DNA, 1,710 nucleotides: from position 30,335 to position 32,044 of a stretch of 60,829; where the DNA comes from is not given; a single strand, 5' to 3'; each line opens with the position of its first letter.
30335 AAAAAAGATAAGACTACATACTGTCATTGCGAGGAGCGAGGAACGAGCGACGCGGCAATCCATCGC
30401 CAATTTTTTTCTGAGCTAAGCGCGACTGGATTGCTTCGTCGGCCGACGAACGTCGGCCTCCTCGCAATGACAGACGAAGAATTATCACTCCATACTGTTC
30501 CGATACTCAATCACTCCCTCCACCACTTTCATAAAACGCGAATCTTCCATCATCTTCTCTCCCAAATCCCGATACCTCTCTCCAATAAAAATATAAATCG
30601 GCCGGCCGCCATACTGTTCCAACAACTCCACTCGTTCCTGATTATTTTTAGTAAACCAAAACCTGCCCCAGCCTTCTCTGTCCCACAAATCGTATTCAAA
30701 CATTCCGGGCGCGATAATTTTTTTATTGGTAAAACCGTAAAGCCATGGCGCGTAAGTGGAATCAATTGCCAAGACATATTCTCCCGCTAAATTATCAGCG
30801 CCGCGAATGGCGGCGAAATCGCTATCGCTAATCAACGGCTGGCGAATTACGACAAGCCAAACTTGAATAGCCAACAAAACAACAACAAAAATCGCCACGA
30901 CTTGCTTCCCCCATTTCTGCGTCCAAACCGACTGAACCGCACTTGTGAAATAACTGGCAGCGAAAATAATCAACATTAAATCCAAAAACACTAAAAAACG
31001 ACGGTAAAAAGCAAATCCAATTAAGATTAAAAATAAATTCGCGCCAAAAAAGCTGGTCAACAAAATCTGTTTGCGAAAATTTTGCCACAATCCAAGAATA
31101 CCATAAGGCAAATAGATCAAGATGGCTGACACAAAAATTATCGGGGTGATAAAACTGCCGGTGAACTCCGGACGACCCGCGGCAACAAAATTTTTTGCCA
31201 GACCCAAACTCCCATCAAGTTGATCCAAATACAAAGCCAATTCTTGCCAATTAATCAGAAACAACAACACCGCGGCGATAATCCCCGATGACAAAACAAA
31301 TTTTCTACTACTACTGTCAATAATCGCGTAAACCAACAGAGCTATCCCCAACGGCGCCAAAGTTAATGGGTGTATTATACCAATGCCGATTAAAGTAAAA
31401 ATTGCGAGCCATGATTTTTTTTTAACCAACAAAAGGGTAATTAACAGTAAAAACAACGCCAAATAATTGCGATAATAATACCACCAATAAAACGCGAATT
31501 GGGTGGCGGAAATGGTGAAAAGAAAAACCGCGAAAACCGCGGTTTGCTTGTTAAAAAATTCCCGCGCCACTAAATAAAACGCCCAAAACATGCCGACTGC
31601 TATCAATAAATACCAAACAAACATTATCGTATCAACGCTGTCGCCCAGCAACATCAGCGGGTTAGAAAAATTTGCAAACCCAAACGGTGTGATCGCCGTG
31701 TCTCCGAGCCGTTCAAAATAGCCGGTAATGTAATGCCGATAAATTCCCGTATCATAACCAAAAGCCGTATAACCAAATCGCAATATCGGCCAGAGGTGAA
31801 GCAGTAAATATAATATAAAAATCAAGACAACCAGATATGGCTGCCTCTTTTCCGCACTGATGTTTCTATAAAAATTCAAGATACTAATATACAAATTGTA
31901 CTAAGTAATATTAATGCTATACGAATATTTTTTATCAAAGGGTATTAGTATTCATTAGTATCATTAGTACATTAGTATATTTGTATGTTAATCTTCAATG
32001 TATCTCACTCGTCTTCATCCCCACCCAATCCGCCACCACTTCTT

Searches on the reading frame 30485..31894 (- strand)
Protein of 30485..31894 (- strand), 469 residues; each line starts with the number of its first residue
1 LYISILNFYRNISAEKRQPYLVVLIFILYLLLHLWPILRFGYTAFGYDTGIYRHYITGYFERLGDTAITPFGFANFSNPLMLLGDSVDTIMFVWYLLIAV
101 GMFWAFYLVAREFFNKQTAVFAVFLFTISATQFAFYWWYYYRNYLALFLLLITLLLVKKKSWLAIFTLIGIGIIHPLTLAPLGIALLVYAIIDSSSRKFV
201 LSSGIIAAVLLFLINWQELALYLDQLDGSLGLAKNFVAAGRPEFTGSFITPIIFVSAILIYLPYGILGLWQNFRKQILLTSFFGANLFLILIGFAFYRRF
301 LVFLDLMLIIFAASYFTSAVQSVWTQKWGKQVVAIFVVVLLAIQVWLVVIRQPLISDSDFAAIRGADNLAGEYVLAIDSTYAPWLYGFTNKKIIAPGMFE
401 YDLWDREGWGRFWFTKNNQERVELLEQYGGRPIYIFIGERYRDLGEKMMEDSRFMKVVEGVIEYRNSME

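Call 55: search_protein_families(library=pfam, proteins=[window:30485-31894:-], max_evalue=0.01)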
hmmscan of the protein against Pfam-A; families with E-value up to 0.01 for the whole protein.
window:30485-31894:- (469 aa): 3 families
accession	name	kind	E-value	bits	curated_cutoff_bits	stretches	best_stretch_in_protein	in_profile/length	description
PF13231.12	PMT_2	-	3.1e-07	31.2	26.1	1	81-214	15-152/160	Dolichyl-phosphate-mannose-protein mannosyltransferase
PF14897.12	EpsG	-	4.7e-06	26.4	30.1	1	25-351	2-315/326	EpsG family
PF02553.20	CbiN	-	0.003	17.9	25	1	338-386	2-47/67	Cobalt transport protein component CbiN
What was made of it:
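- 30485..31894 (-): Downstream neighbour: a 469-aa, roughly 9-TM PMT_2/EpsG-like polytopic envelope-glycan enzyme, a recurrent neighbour of the family (context, not part of the protein). Pfam PMT_2, 31.2 bits against a cutoff of 26.1 (call 55).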
